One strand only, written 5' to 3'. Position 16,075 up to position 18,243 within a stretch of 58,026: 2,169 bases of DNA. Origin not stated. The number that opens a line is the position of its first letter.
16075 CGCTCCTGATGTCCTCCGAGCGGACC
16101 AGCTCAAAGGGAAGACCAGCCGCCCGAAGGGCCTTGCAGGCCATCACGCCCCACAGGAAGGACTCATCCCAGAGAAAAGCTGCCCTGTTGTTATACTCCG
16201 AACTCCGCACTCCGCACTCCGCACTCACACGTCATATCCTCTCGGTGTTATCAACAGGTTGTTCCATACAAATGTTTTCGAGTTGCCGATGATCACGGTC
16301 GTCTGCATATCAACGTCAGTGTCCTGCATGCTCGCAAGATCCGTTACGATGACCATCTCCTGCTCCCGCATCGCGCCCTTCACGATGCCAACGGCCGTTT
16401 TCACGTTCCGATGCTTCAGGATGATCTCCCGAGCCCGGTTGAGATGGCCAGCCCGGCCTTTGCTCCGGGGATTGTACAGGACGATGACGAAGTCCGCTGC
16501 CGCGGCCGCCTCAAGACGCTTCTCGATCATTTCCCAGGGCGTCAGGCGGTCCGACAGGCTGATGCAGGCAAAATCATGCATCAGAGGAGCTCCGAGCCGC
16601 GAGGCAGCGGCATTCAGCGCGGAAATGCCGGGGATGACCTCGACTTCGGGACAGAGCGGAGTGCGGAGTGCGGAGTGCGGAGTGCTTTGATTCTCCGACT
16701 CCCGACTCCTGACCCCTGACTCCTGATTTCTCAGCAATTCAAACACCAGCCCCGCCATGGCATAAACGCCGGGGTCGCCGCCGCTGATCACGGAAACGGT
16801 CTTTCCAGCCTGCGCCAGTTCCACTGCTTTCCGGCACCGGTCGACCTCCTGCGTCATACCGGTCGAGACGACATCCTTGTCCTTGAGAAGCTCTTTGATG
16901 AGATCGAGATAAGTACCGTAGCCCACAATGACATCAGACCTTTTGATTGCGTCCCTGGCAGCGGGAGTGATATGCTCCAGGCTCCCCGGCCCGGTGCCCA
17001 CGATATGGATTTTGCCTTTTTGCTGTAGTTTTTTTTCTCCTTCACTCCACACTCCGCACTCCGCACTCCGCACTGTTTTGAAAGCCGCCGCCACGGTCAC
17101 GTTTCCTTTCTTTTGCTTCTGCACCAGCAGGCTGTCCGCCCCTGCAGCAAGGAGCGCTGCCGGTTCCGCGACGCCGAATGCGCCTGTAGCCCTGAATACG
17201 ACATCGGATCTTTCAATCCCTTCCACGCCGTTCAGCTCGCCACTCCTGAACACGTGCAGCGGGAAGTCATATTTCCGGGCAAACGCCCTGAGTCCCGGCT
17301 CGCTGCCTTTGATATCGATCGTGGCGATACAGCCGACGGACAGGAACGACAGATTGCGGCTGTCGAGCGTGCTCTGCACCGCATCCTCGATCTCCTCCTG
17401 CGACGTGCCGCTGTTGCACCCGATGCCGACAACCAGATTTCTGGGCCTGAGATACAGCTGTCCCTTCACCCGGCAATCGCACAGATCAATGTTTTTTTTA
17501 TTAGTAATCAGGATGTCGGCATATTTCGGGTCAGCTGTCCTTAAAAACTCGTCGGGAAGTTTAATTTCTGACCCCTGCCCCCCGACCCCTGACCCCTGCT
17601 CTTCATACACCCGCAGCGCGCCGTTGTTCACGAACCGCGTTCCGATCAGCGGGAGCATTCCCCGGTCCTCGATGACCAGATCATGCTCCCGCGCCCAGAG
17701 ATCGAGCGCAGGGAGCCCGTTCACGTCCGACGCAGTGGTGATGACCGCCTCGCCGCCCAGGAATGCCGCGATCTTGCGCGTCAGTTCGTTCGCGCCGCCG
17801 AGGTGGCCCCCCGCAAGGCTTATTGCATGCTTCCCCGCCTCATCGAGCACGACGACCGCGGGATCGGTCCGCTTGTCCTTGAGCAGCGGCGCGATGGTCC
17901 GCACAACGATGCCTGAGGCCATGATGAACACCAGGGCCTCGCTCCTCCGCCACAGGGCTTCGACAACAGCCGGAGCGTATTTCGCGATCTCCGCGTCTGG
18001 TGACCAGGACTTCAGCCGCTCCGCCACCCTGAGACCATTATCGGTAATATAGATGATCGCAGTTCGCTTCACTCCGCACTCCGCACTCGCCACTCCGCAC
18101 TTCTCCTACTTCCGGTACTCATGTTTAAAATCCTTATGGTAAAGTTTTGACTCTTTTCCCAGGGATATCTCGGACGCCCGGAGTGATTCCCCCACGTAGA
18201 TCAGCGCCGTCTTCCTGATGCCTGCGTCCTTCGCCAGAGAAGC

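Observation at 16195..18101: Five stop-free heptanucleotide tracts lie within and at both ends of cbiGH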

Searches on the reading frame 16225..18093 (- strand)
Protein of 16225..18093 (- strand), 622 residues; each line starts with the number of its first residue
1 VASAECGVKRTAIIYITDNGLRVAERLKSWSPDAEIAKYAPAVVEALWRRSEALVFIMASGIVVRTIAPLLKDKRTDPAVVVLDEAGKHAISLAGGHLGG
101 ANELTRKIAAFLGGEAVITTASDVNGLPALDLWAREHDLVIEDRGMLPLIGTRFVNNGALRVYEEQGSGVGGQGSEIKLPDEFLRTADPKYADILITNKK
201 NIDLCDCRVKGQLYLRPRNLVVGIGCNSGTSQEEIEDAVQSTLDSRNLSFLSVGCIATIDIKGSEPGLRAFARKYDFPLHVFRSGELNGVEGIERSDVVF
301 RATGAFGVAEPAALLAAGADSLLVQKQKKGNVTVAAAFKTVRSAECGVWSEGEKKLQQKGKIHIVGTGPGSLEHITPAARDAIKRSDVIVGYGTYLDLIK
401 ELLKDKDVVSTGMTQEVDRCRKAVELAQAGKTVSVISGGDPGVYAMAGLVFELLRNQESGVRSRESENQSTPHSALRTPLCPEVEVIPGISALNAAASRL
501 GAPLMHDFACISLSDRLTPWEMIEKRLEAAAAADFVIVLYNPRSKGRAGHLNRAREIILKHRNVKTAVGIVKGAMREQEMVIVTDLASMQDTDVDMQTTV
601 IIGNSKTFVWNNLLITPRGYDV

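Call 6: search_protein_families(library=pfam, proteins=[window:16225-18093:-])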
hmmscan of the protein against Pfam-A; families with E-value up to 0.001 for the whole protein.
window:16225-18093:- (622 aa): 3 families
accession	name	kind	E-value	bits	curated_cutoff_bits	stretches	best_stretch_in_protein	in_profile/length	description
PF00590.25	TP_methylase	-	3.3e-38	132.2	27.8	1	361-588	1-210/212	Tetrapyrrole (Corrin/Porphyrin) Methylases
PF11760.13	CbiG_N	-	4.6e-37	126.3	25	1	43-123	2-82/82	Cobalamin synthesis G N-terminal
PF01890.21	CbiG_C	-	5.6e-35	120.8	27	1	220-337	1-117/117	Cobalamin synthesis G C-terminus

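Call 7: find_homologous_proteins(query=window:16225-18093:-, max_evalue=1e-20)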
Query window:16225-18093:- (622 aa): 4581 proteins with E <= 1e-20 among 8000 candidates; the best 120 are listed.
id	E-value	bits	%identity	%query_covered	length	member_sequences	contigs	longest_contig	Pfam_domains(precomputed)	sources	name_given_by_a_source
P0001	0.0e+0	1379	100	100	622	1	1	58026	PF00590.26,PF01890.22,PF11760.14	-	-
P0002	0.0e+0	1088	81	99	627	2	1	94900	PF00590.26,PF01890.22,PF11760.14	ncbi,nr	ncbi:MAG: cobalamin biosynthesis protein [Nitrospirae bacterium]|nr:cobalamin biosynthesis protein [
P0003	0.0e+0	1082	79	100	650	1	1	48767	PF00590.26,PF01890.22,PF11760.14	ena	-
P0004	0.0e+0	1076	79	99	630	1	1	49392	PF00590.26,PF01890.22,PF11760.14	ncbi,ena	-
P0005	0.0e+0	1052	78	100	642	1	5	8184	PF00590.26,PF01890.22,PF11760.14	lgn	-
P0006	0.0e+0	1040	77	99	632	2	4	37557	PF00590.26,PF01890.22,PF11760.14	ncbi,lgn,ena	ncbi:MAG: precorrin-3B C(17)-methyltransferase [Nitrospirota bacterium]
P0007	0.0e+0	1016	76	98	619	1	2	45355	PF00590.26,PF01890.22,PF11760.14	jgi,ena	jgi:cobalt-precorrin 5A hydrolase/precorrin-3B C17-methyltransferase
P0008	1.7e-292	989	72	100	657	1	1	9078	PF00590.26,PF01890.22,PF11760.14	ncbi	-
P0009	1.7e-291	986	75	99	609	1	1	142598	PF00590.26,PF01890.22,PF11760.14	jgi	jgi:cobalt-precorrin 5A hydrolase / precorrin-3B C17-methyltransferase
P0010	1.0e-290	983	77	94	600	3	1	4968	PF00590.26,PF01890.22,PF11760.14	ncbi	-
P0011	2.4e-285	966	74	99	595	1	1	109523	PF00590.26,PF01890.22,PF11760.14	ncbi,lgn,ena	-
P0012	2.3e-278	943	70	99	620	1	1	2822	PF00590.26,PF01890.22,PF11760.14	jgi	jgi:cobalt-precorrin 5A hydrolase/precorrin-3B C17-methyltransferase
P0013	1.4e-275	933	72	99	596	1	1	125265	PF00590.26,PF01890.22,PF11760.14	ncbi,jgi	jgi:cobalt-precorrin 5A hydrolase/precorrin-3B C17-methyltransferase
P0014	6.6e-274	928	70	99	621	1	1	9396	PF00590.26,PF01890.22,PF11760.14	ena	-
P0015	2.8e-273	926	70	99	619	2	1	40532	PF00590.26,PF01890.22,PF11760.14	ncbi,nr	ncbi:MAG: precorrin-3B C(17)-methyltransferase [Nitrospirota bacterium]|nr:precorrin-3B C(17)-methyl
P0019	2.0e-270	916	70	99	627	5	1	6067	PF00590.26,PF01890.22,PF11760.14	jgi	jgi:cobalt-precorrin 5A hydrolase/precorrin-3B C17-methyltransferase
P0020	3.1e-269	912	71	99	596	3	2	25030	PF00590.26,PF01890.22,PF11760.14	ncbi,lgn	ncbi:MAG: precorrin-3B C(17)-methyltransferase [Desulfobulbaceae bacterium]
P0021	7.8e-267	905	69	99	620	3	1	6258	PF00590.26,PF01890.22,PF11760.14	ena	-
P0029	1.2e-261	887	69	99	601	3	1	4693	PF00590.26,PF01890.22,PF11760.14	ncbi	-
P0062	1.9e-251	854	65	98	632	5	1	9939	PF00590.26,PF01890.22,PF11760.14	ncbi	-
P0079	1.3e-238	811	62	98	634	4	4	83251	PF00590.26,PF01890.22,PF11760.14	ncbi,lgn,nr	ncbi:MAG: bifunctional cobalt-precorrin 5A hydrolase/precorrin-3B C(17)-methyltransferase [Nitrospir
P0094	2.8e-235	800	62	98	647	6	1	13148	PF00590.26,PF01890.22,PF11760.14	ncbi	-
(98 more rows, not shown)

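Call 24: find_related_loci(query=A1, collection=genome_contigs, flank=10000)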
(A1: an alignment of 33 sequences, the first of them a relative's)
Query A1 (622 aa) in genome_contigs; peptide patterns used: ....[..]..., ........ (x = any residue, [..] = any of these).
600 stretches matched a pattern (row limit reached: there are more); 596 encode a relative of the query (tblastn E <= 1e-3); the best 80 are kept; 80 distinct loci.
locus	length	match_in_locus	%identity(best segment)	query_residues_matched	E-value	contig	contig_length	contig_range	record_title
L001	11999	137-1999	68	4-621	0e+0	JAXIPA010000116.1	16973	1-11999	MAG: Nitrospirota bacterium isolate Fractures_MAG_07 c_000000119627, whole genome shotgun sequence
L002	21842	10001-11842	61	11-621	0e+0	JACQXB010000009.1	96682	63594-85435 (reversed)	MAG: Nitrospirae bacterium isolate NC_groundwater_1504_Pr4_B-0.1um_40_11 SR1-18-B1_scaffold_120890, whole genome shotgun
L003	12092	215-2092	62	13-621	0e+0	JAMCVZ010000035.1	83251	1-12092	MAG: Nitrospirae bacterium isolate FK_Sedi_B_Bin.71 NODE_555_length_83251_cov_27.7264, whole genome shotgun sequence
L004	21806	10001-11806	61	11-621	0e+0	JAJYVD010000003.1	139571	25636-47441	MAG: Nitrospirae bacterium isolate FK1.bin72 NODE_102_length_139571_cov_15.930345, whole genome shotgun sequence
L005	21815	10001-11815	61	11-620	0e+0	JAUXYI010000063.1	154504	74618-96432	MAG: Thermodesulfovibrionia bacterium isolate C18_concoct.bin.153 C18_k141_351442, whole genome shotgun sequence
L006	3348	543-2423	61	2-621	0e+0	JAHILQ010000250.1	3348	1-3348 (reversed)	MAG: Nitrospinota bacterium isolate KR13_N2.mb.31 KR13_N2.mb.31_k141_350688, whole genome shotgun sequence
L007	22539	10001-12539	60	11-621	0e+0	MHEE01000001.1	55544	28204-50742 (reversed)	MAG: Nitrospirae bacterium GWF2_44_13 gwf2_scaffold_1085, whole genome shotgun sequence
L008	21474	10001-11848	59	10-620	0e+0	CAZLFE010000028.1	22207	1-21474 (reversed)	MAG TPA_asm: uncultured Nitrospiraceae bacterium isolate binchicken_co325_89 genome assembly, contig: NODE_525_length_22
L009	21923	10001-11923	56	11-621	0e+0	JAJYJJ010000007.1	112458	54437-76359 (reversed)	MAG: Nitrospirae bacterium isolate DBS2-1.bin158 NODE_283_length_112458_cov_4.713125, whole genome shotgun sequence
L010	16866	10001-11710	60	14-620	0e+0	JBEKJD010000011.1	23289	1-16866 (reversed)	MAG: Dissulfurispiraceae bacterium isolate SPRUCE 315 SPRUCE_315_11, whole genome shotgun sequence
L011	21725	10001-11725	60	12-621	0e+0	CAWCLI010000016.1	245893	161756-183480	MAG: Nitrospirota bacterium isolate MFD03726.bin.1.47 genome assembly, contig: contig_78003, whole genome shotgun sequen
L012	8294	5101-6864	58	4-621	0e+0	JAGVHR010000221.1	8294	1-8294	MAG: Thermodesulfovibrionales bacterium isolate DeMMO2_13 c_000000073145, whole genome shotgun sequence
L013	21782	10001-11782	53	10-622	0e+0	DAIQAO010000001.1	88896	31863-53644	MAG TPA_asm: Dissulfurispiraceae bacterium isolate CTOTU21541 NODE_204_length_88896_cov_283.456310, whole genome shotgun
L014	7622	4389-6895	54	10-621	0e+0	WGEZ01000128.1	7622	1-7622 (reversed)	MAG: Nitrospirae bacterium isolate S146_64 k151_775747, whole genome shotgun sequence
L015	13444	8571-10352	50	9-621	0e+0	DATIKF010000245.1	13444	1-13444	MAG TPA_asm: Dissulfurispiraceae bacterium isolate SMAG_U15711 k141_117026, whole genome shotgun sequence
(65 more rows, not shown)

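Call 29: find_encoding_contigs(protein=P0003, flank=10000, max_places=2)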
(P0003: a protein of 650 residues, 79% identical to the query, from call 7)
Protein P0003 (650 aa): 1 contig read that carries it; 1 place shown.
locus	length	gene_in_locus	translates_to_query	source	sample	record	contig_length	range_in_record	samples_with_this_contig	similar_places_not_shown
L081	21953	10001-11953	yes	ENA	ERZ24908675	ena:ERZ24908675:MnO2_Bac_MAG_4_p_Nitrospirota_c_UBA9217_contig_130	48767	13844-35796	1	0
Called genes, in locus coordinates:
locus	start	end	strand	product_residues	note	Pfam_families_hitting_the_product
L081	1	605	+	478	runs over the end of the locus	PF01656:CbiA, PF13500:AAA_26 (faint), PF07685:GATase_3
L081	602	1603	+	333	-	PF01903:CbiX, PF06180:CbiK (weak), PF02570:CbiC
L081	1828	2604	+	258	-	PF13557:Phenol_MetA_deg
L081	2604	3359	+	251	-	PF01891:CbiM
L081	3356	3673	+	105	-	-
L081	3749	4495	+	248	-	PF02361:CbiQ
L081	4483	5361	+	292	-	PF00005:ABC_tran, PF13175:AAA_15 (faint), PF13304:AAA_21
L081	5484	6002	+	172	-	PF02572:CobA_CobO_BtuR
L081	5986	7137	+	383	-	PF01888:CbiD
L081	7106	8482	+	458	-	PF00590:TP_methylase, PF02390:Methyltransf_4 (weak)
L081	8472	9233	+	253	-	PF00590:TP_methylase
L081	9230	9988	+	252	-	PF00590:TP_methylase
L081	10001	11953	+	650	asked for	PF11760:CbiG_N, PF01890:CbiG_C, PF00590:TP_methylase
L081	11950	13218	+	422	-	PF09825:BPL_N (weak)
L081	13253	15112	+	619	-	PF07715:Plug, PF00593:TonB_dep_Rec_b-barrel, PF14905:OMP_b-brl_3 (faint)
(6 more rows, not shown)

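Call 30: find_encoding_contigs(protein=P0002, flank=10000, max_places=2)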
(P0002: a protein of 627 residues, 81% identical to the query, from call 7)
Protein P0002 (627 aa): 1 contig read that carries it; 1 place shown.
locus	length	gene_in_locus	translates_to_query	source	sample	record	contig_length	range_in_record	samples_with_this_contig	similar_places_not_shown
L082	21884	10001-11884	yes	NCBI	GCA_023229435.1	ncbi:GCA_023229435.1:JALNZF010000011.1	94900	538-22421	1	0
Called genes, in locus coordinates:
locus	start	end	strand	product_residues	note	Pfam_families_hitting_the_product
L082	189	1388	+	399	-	-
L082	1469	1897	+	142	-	PF01209:Ubie_methyltran, PF02353:CMAS (weak), PF13489:Methyltransf_23, PF13847:Methyltransf_31, PF08241:Methyltransf_11, PF08242:Methyltransf_12, PF13649:Methyltransf_25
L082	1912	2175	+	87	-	-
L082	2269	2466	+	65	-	PF01361:Tautomerase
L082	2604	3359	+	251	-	PF02596:DUF169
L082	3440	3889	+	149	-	-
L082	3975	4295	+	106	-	-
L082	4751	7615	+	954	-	PF00580:UvrD-helicase (faint), PF01443:Viral_helicase1 (faint), PF02562:PhoH (faint), PF13245:AAA_19 (faint), PF13361:UvrD_C (faint), PF13538:UvrD_C_2 (faint), PF12796:Ank_2 (faint)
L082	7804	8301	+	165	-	PF01797:Y1_Tnp (weak)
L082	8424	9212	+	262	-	PF00590:TP_methylase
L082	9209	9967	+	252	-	PF00590:TP_methylase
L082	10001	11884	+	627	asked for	PF11760:CbiG_N, PF01890:CbiG_C, PF00590:TP_methylase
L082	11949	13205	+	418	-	PF09825:BPL_N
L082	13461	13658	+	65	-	PF03884:YacG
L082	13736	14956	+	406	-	PF13717:Zn_ribbon_4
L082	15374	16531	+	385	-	PF00438:S-AdoMet_synt_N, PF02772:S-AdoMet_synt_M, PF02773:S-AdoMet_synt_C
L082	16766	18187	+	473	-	PF05221:AdoHcyase, PF00670:AdoHcyase_NAD, PF02826:2-Hacid_dh_C (weak)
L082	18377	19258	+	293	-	PF00892:EamA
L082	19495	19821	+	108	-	PF13442:Cytochrome_CBB3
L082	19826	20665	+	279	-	PF06629:MipA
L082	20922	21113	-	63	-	-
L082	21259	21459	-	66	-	-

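Call 33: find_encoding_contigs(protein=P0004, flank=10000, max_places=1)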
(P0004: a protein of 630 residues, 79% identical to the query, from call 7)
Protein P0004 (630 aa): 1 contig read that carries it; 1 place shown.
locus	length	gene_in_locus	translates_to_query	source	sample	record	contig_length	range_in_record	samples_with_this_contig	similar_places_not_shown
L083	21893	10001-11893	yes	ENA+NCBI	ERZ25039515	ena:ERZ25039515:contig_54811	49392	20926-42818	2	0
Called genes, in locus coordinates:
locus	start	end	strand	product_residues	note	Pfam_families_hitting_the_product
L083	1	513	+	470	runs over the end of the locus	PF01656:CbiA, PF13500:AAA_26 (faint), PF07685:GATase_3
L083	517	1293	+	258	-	PF06180:CbiK (weak), PF01903:CbiX, PF02570:CbiC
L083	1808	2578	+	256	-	PF13557:Phenol_MetA_deg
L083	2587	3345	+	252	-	PF01891:CbiM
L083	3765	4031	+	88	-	-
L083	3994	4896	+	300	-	PF02361:CbiQ, PF00005:ABC_tran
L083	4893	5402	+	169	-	PF00005:ABC_tran, PF13304:AAA_21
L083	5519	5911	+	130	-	PF02572:CobA_CobO_BtuR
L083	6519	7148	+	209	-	PF01888:CbiD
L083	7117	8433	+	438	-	PF00590:TP_methylase, PF05175:MTS (faint), PF02390:Methyltransf_4 (weak)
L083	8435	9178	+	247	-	PF00590:TP_methylase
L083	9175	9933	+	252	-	PF00590:TP_methylase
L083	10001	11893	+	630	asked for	PF11760:CbiG_N, PF01890:CbiG_C, PF00590:TP_methylase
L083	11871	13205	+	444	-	PF09825:BPL_N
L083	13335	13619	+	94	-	-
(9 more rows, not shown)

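Call 34: find_encoding_contigs(protein=P0006, flank=10000, max_places=1)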
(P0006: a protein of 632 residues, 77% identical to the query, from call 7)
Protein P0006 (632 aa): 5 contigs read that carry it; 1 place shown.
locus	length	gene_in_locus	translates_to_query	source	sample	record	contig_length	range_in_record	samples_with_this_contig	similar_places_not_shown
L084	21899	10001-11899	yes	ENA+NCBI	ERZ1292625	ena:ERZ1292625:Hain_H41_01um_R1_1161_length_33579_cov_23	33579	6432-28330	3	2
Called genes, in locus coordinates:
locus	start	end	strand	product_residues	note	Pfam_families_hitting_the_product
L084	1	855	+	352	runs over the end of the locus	PF01903:CbiX, PF06180:CbiK (weak), PF02570:CbiC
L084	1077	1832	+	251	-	PF13557:Phenol_MetA_deg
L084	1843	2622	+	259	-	PF01891:CbiM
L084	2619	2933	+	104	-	-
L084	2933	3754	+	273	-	PF02361:CbiQ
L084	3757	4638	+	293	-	PF00005:ABC_tran, PF13304:AAA_21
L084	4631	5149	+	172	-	PF02572:CobA_CobO_BtuR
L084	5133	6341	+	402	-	PF01888:CbiD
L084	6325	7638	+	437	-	PF00590:TP_methylase, PF02390:Methyltransf_4 (weak)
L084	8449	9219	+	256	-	PF00590:TP_methylase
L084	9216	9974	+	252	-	PF00590:TP_methylase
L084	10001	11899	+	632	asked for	PF11760:CbiG_N, PF01890:CbiG_C, PF00590:TP_methylase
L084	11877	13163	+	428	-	PF09825:BPL_N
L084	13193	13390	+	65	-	PF03884:YacG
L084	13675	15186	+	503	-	PF13717:Zn_ribbon_4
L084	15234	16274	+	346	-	PF03186:CobD_Cbib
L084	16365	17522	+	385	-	PF00438:S-AdoMet_synt_N, PF02772:S-AdoMet_synt_M, PF02773:S-AdoMet_synt_C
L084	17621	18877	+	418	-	PF05221:AdoHcyase, PF02826:2-Hacid_dh_C, PF00670:AdoHcyase_NAD, PF07991:KARI_N (weak)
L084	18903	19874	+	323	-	PF00892:EamA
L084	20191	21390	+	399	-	PF10518:TAT_signal (weak), PF00174:Oxidored_molyb, PF03404:Mo-co_dimer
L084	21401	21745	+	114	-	-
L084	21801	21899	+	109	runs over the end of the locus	PF13442:Cytochrome_CBB3, PF00034:Cytochrom_C (faint)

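Call 35: find_encoding_contigs(protein=P0007, flank=10000, max_places=1)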
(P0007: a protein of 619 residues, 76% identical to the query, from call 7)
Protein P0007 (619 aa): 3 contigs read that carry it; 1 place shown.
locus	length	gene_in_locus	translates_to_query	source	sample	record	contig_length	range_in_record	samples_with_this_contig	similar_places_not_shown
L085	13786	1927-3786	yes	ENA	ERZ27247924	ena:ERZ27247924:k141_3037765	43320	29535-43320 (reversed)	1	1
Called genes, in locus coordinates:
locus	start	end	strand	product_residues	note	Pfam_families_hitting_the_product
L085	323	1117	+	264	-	PF00590:TP_methylase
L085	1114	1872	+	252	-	PF00590:TP_methylase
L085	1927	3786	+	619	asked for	PF11760:CbiG_N, PF01890:CbiG_C, PF00590:TP_methylase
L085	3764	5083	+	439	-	PF09825:BPL_N (weak)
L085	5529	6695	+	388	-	PF13717:Zn_ribbon_4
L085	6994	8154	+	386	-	PF00438:S-AdoMet_synt_N, PF02772:S-AdoMet_synt_M, PF02773:S-AdoMet_synt_C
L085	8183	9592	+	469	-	PF05221:AdoHcyase, PF00670:AdoHcyase_NAD, PF02826:2-Hacid_dh_C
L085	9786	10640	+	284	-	PF00892:EamA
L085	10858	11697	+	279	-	PF06629:MipA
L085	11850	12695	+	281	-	PF00582:Usp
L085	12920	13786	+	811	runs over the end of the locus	PF17191:RecG_wedge, PF00270:DEAD, PF04851:ResIII, PF00271:Helicase_C, PF19833:RecG_dom3_C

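Call 56: predict_structure(alignment_id=A1)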
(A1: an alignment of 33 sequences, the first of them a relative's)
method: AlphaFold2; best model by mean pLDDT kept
length: 622 residues; sequences in the alignment: 33
mean_pLDDT: 73.5   pTM: 0.41
mean pLDDT of the five models: 73.5, 70.8, 70.7, 69.0, 64.2
residues with pLDDT >= 90: 115; 70-90: 296; 50-70: 126; < 50: 85
segments of 3 or more residues with pLDDT < 50: 1-7, 95-101, 118-126, 168-174, 342-357, 462-478, 495-506, 619-622
pLDDT, mean of each block of 10 residues (from residue 1): 45 89 90 90 84 83 65 60 78 45 73 63 47 80 78 70 65 59 84 89 60 90 92 96 93 92 89 93 84 67 71 88 90 90 33 41 78 71 86 77 77 68 85 80 73 69 45 42 77 47 49 74 79 80 59 89 89 67 85 74 82 59 33
secondary structure, 60 per line:
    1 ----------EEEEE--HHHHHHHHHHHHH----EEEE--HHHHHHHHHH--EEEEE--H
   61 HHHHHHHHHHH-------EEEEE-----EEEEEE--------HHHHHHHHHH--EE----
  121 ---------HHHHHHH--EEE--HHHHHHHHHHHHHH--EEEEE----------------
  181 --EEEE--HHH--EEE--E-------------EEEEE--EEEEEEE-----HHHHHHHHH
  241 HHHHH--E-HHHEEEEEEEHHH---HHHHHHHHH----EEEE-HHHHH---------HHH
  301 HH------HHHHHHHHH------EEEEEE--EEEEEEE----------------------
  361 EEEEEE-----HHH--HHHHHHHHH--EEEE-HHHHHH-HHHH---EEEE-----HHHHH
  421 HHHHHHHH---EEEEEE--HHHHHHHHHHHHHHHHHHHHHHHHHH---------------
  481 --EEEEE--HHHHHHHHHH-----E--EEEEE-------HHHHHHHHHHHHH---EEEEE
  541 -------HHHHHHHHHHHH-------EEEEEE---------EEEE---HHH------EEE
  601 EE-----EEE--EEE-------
elements in order: E11-15 H18-30 E35-38 H41-50 E53-57 H60-71 E79-83 E89-94 H103-112 H130-136 E139-141 H144-157 E160-164 E183-186 E194-196 E213-217 E220-226 H232-245 E253-259 H266-274 E279-282 H284-288 H298-302 H309-317 E324-329 E332-338 E361-366 H377-385 E388-391 H393-398 H400-403 E407-410 H416-428 E432-437 H440-465 E483-487 H490-499 E508-512 H520-532 E536-540 H548-559 E567-572 E582-585 E598-602 E608-610 E613-615
